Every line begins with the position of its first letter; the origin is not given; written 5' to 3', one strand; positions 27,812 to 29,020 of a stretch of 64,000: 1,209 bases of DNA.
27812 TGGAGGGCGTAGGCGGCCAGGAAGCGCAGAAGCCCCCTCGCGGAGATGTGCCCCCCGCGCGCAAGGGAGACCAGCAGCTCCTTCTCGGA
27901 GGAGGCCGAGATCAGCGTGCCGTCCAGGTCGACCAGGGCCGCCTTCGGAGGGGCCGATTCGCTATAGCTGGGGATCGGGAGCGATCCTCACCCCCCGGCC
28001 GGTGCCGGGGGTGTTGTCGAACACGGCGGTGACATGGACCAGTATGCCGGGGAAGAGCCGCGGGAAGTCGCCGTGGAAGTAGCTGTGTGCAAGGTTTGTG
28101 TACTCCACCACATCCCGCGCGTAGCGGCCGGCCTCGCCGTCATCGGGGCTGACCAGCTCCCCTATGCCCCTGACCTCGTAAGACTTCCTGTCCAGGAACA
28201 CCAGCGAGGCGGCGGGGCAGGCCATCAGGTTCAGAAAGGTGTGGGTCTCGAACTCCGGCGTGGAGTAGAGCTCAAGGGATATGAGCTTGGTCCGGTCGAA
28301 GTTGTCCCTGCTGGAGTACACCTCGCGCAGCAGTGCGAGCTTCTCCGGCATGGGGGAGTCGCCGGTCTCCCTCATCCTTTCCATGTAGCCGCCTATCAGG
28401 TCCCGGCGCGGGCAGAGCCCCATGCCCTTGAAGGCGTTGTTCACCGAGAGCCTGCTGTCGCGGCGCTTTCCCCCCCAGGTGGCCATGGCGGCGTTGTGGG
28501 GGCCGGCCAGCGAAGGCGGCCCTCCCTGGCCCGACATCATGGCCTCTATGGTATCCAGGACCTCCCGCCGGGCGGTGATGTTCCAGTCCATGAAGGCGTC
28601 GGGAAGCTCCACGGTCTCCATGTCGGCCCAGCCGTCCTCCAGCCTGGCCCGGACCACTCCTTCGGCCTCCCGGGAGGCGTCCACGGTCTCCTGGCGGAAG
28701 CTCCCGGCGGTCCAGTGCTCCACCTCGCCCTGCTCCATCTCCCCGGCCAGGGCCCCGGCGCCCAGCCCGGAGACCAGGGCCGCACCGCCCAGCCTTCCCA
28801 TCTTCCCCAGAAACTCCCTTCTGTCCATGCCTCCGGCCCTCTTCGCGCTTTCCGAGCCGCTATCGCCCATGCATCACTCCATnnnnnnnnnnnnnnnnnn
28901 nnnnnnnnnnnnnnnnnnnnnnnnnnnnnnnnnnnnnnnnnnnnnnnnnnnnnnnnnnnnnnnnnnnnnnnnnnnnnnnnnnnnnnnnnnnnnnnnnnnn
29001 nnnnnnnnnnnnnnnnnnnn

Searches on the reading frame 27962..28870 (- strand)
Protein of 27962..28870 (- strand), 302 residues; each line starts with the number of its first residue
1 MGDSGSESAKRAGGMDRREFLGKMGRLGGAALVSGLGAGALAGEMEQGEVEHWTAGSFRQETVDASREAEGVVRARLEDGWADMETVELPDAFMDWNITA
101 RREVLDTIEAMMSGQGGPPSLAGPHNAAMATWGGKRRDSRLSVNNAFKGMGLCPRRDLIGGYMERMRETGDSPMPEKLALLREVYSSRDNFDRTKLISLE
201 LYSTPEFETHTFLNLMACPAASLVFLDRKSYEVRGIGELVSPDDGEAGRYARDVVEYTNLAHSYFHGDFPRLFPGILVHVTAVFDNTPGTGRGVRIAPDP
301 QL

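Call 6: search_protein_families(library=pfam, proteins=[window:27962-28870:-], max_evalue=0.01)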
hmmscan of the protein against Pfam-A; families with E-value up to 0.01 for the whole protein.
window:27962-28870:- (302 aa): 0 families

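Call 8: search_protein_families(library=ncbifam, proteins=[window:27962-28870:-], max_evalue=0.001)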
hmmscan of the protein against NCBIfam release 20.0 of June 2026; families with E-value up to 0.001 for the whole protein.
window:27962-28870:- (302 aa): 0 families

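Call 24: find_homologous_proteins(query=window:27962-28870:-)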
Query window:27962-28870:- (302 aa): 226 proteins with E <= 0.001 among 3876 candidates; the best 120 are listed.
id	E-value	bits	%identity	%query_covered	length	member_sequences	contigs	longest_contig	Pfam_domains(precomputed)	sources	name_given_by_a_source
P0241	2.3e-189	646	95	100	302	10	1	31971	-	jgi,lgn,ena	-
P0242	2.1e-177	607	88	100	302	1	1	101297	-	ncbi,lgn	-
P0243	3.9e-169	579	87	95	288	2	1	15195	-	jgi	jgi:hypothetical protein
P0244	3.2e-153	527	78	97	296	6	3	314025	-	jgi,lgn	jgi:hypothetical protein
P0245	3.7e-152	524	79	96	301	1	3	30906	-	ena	-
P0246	7.6e-136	470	70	99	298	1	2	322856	-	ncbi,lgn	-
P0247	3.9e-131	455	69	97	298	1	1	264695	-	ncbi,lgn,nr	ncbi:MAG: hypothetical protein AVO35_01780 [Candidatus Aegiribacteria sp. MLS_C]|nr:MAG: hypothetica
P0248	4.1e-131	455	69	97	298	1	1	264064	-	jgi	-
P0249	1.4e-128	446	70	94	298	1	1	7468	-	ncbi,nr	ncbi:MAG: hypothetical protein GF388_05930 [Candidatus Aegiribacteria sp.]|nr:hypothetical protein [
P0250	8.3e-128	444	67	96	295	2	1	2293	-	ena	-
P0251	2.1e-127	442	67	96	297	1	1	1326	-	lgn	-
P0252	2.1e-127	442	67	95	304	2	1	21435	-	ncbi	-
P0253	3.7e-127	442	67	95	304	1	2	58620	-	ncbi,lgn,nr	ncbi:MAG: hypothetical protein JXA64_08980 [Candidatus Fermentibacteraceae bacterium]|nr:hypothetica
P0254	7.2e-127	441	67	97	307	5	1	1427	-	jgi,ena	-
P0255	8.0e-127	440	68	97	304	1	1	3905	-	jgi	jgi:hypothetical protein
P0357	1.9e-113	397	65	93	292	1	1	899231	-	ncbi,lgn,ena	-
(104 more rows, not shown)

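Call 35: predict_structure(alignment_id=A2)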
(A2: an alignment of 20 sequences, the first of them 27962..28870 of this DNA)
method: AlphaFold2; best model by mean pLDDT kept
length: 302 residues; sequences in the alignment: 20
mean_pLDDT: 81.3   pTM: 0.77
mean pLDDT of the five models: 81.3, 79.5, 73.5, 67.9, 66.6
residues with pLDDT >= 90: 157; 70-90: 83; 50-70: 21; < 50: 41
segments of 3 or more residues with pLDDT < 50: 1-15, 24-48
pLDDT, mean of each block of 10 residues (from residue 1): 34 47 47 35 41 74 95 95 97 93 91 83 80 79 87 97 95 93 95 96 79 92 90 96 87 95 85 93 90 81 60
secondary structure, 60 per line:
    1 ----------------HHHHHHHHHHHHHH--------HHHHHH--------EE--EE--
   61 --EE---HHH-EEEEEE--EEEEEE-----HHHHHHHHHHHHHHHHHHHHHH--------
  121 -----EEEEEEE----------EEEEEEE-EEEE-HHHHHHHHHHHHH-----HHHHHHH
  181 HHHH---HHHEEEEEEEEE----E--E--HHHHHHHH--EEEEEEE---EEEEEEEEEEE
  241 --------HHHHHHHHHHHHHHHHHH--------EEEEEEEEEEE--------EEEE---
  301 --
elements in order: H17-30 H39-44 E72-77 E80-85 H91-112 E126-132 E143-149 E151-154 H156-168 H174-184 E191-199 H210-217 E220-226 E230-240 H249-266 E275-285 E294-297

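Call 38: fold_search(model_id=the predicted structure, library=pdb)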
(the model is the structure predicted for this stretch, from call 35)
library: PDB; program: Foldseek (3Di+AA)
matches with E <= 10: 229; with E <= 0.001: 11
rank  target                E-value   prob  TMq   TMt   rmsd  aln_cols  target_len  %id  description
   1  7kpz_A                8.6e-06  1.00  0.32  0.70   4.9       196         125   15  1.70 A resolution crystal structure of Group A Streptococcus HupZ-V5-His6 (released 2021-02-10)
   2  7kpz_B                4.9e-05  1.00  0.31  0.67   3.7       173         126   15  1.70 A resolution crystal structure of Group A Streptococcus HupZ-V5-His6 (released 2021-02-10)
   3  5jab_B                9.8e-05  1.00  0.29  0.64   4.4       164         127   13  Structure of the biliverdin reductase Rv2074 from Mycobacterium tuberculosis in complex with F420 (released 2016-07-13)
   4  2iab_A                1.0e-04  1.00  0.29  0.53   7.2       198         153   11  Crystal structure of a protein with FMN-binding split barrel fold (NP_828636.1) from Streptomyces avermitilis at 2.00  (released 2006-09-19)
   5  5jab_D                1.3e-04  1.00  0.30  0.62   6.2       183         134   14  Structure of the biliverdin reductase Rv2074 from Mycobacterium tuberculosis in complex with F420 (released 2016-07-13)
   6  2iab_B                1.5e-04  1.00  0.31  0.55   8.5       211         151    9  Crystal structure of a protein with FMN-binding split barrel fold (NP_828636.1) from Streptomyces avermitilis at 2.00  (released 2006-09-19)
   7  5jab_A                1.6e-04  1.00  0.29  0.60   3.7       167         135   14  Structure of the biliverdin reductase Rv2074 from Mycobacterium tuberculosis in complex with F420 (released 2016-07-13)
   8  1xxo_A                4.6e-04  1.00  0.25  0.47   9.0       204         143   14  X-ray crystal structure of mycobacterium tuberculosis pyridoxine 5'-phosphate oxidase at 1.8 a resolution (released 2004-11-16)
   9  2asf                  5.5e-04  1.00  0.29  0.63   4.6       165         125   13  Crystal structure of the conserved hypothetical protein Rv2074 from Mycobacterium tuberculosis 1.6 A (released 2005-10-11)
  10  3db0_B                8.2e-04  1.00  0.28  0.61   7.9       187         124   10  Crystal structure of Putative Pyridoxamine 5'-phosphate oxidase (NP_472219.1) from LISTERIA INNOCUA at 2.00 A resoluti (released 2008-07-29)
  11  1vl7_A                9.3e-04  1.00  0.29  0.59   6.4       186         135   11  Crystal structure of a putative heme oxygenase (alr5027) from nostoc sp. pcc 7120 at 1.50 A resolution (released 2004-08-17)
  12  6ymh_BBB              1.2e-03  1.00  0.26  0.37  11.2       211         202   11  X-ray structure of the K72I, Y129F, R133L, H199A quadruple mutant of PNP-oxidase from E. coli in complex with PLP (released 2021-04-28)
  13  2fhq_A                1.3e-03  1.00  0.29  0.59   7.8       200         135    7  Crystal Structure of General Stress Protein from Bacteroides thetaiotaomicron (released 2006-02-07)
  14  2hq7_B                1.5e-03  1.00  0.26  0.51   9.4       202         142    8  Crystal structure of Protein related to general stress protein 26(GS26) of B.subtilis (pyridoxinephosphate oxidase fam (released 2006-08-15)
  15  6vna_B                1.6e-03  1.00  0.26  0.46   7.6       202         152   14  Pden_1323 (released 2021-02-03)
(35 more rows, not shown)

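Call 46: search_protein_representatives(alignment_id=A2)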
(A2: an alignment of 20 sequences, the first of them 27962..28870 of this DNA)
Query: 20 sequences, 299 profile positions. Proteins with E-value up to 0.001 (for the whole library): 138; up to 1e-10: 71; up to 1e-30: 35. The best 138 are listed.
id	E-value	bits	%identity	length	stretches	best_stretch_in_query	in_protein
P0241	3.0e-157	538.8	-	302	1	4-297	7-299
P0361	1.6e-98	346.0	-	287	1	12-296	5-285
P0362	1.2e-77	277.5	-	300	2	50-296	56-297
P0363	2.8e-74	266.4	-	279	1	24-297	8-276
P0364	3.7e-74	265.9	-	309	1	4-289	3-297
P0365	1.1e-73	264.4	-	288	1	40-287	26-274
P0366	2.3e-71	256.8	-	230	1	73-294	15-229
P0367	3.6e-61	223.3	-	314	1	6-296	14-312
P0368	6.5e-61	222.5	-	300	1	12-296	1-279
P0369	6.8e-60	219.1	-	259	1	48-288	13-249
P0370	1.3e-58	215.0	-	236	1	65-294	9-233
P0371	5.4e-58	212.9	-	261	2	96-281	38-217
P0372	5.6e-58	212.8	-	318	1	4-295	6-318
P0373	8.0e-52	192.6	-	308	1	12-295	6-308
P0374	1.1e-50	188.8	-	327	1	7-286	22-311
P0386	6.4e-37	143.7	-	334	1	4-296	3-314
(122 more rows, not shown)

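Call 47: find_encoding_contigs(protein=P0386, flank=8000, max_places=2)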
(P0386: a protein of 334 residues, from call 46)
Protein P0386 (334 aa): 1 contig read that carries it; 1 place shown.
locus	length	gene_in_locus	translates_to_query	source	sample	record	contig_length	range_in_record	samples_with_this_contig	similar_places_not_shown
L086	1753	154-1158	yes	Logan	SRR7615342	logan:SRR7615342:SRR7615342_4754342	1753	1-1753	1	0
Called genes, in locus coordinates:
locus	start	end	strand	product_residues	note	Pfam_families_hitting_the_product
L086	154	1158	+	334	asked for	-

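Call 58: find_related_loci(query=A4, collection=metagenome_contigs, flank=10000)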
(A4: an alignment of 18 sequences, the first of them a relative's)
Query A4 (334 aa) in metagenome_contigs; peptide patterns used: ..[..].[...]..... (x = any residue, [..] = any of these).
282 stretches matched a pattern; 216 encode a relative of the query (tblastn E <= 1e-3); the best 80 are kept; 80 distinct loci.
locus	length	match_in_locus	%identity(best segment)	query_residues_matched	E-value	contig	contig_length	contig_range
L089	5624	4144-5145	88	1-334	0e+0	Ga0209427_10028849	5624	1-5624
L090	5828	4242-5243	88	1-334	0e+0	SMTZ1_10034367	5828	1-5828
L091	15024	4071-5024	64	13-330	5e-144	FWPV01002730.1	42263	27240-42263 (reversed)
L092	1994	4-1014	36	7-315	1e-57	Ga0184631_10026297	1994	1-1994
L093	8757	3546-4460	35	10-332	3e-56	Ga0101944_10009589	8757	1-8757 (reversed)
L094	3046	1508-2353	37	11-297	2e-56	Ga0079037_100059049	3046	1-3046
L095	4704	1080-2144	35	4-333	2e-56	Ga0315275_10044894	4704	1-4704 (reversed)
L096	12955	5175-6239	35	4-333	2e-55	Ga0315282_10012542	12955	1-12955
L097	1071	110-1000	37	9-314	8e-59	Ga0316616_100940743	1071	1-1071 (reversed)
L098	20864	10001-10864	35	11-308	4e-54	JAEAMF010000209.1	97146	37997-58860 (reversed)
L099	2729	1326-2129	39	4-277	5e-54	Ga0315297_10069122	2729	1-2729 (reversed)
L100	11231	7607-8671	34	4-333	1e-53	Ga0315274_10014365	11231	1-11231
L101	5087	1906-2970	34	4-333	1e-53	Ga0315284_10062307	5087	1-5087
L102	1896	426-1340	35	8-331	1e-54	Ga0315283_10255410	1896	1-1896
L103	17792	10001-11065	34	4-333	3e-53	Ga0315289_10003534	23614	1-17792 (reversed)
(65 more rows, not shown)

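Call 69: search_protein_families(library=pfam, alignment_id=A4, max_evalue=1)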
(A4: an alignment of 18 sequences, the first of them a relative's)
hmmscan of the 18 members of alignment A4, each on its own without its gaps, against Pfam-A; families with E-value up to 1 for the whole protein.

A. member 1, P0386 (334 aa): 1 family
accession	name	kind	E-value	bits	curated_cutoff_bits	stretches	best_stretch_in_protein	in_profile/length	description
PF00129.23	MHC_I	-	0.016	15.2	28.3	1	45-110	109-174/179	Class I Histocompatibility antigen, domains alpha 1 and 2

B. families by the number of members that match (of 18 scanned): 7 families
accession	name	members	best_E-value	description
PF10518.14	TAT_signal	7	0.00032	TAT (twin-arginine translocation) pathway signal sequence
PF01243.27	PNPOx_N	2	0.017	Pyridoxamine 5'-phosphate oxidase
PF00129.23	MHC_I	1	0.016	Class I Histocompatibility antigen, domains alpha 1 and 2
PF10399.14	UCR_Fe-S_N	1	0.12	Ubiquitinol-cytochrome C reductase Fe-S subunit TAT signal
PF01784.24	DUF34_NIF3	1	0.21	Duf34/NIF3 (NGG1p interacting factor 3)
PF01991.23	vATP-synt_E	1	0.27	ATP synthase (E/31 kDa) subunit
PF14202.11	TnpW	1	0.38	Transposon-encoded protein TnpW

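Call 70: search_solved_structures(query=A4, max_evalue=10)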
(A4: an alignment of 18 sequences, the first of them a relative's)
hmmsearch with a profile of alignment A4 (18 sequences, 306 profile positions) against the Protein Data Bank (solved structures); distinct sequences matched with E-value up to 10: 9.
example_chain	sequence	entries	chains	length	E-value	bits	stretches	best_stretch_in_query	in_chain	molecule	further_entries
7ar7_X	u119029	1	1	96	0.57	12.5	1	232-302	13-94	NADH dehydrogenase [ubiquinone] 1 alpha subcomplex subunit 8-B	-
7a23_Y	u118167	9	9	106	0.57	12.5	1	232-302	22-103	PGIV | NADH dehydrogenase [ubiquinone] 1 alpha subcomplex subunit 8-B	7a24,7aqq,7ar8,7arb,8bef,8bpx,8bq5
1shw_B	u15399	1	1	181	0.73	12.1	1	207-225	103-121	Ephrin type-B receptor 2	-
1kgy_A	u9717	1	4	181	0.73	12.1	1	207-225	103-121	EPHRIN TYPE-B RECEPTOR 2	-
1nuk_A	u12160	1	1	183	0.75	12.1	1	207-225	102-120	PROTEIN (TYROSINE-PROTEIN KINASE RECEPTOR EPH)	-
1q1v_A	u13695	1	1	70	1.1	11.5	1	148-196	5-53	DEK protein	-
1ym5_A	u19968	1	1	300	1.3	11.3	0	216-246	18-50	Hypothetical 32.6 kDa protein in DAP2-SLT2 intergenic region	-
7pl0_A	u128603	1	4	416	1.3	11.3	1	4-43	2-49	Deferrochelatase/peroxidase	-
7pkx_A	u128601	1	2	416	1.3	11.3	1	4-43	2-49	Deferrochelatase/peroxidase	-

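Call 71: find_encoding_contigs(protein=P0357, flank=9000, max_places=3)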
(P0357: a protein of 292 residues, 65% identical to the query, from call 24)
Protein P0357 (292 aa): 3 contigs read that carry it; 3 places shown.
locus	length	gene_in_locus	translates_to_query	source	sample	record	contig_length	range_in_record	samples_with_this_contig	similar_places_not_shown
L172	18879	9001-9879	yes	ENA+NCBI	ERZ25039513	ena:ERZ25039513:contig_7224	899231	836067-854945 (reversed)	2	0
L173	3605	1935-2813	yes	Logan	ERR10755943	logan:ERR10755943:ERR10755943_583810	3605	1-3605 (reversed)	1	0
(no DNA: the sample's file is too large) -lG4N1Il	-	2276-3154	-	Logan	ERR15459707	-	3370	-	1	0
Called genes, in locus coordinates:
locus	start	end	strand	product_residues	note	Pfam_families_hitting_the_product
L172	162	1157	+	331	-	PF00534:Glycos_transf_1, PF13692:Glyco_trans_1_4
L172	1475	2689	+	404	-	PF04932:Wzy_C (weak)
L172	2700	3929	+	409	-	PF02706:Wzz (weak)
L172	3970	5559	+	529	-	PF03023:MurJ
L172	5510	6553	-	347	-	-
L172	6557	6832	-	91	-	-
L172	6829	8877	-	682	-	PF03449:GreA_GreB_N, PF01272:GreA_GreB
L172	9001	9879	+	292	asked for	-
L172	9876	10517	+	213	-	PF12710:HAD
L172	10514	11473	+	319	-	PF02568:ThiI (weak), PF18297:NFACT-R_2 (weak)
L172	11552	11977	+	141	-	PF02082:Rrf2, PF03444:WHD_HrcA (weak)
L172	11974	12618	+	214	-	PF00037:Fer4 (faint), PF12837:Fer4_6 (weak), PF13237:Fer4_10, PF14697:Fer4_21 (weak), PF12838:Fer4_7 (weak), PF13187:Fer4_9 (weak), PF27217:AF_0155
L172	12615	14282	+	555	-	PF03063:Prismane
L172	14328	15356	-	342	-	-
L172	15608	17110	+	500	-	PF00664:ABC_membrane, PF00005:ABC_tran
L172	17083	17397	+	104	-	PF00005:ABC_tran (weak)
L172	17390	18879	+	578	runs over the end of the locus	PF00664:ABC_membrane, PF00005:ABC_tran, PF02463:SMC_N (faint)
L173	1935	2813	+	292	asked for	-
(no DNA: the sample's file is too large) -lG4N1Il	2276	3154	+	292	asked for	-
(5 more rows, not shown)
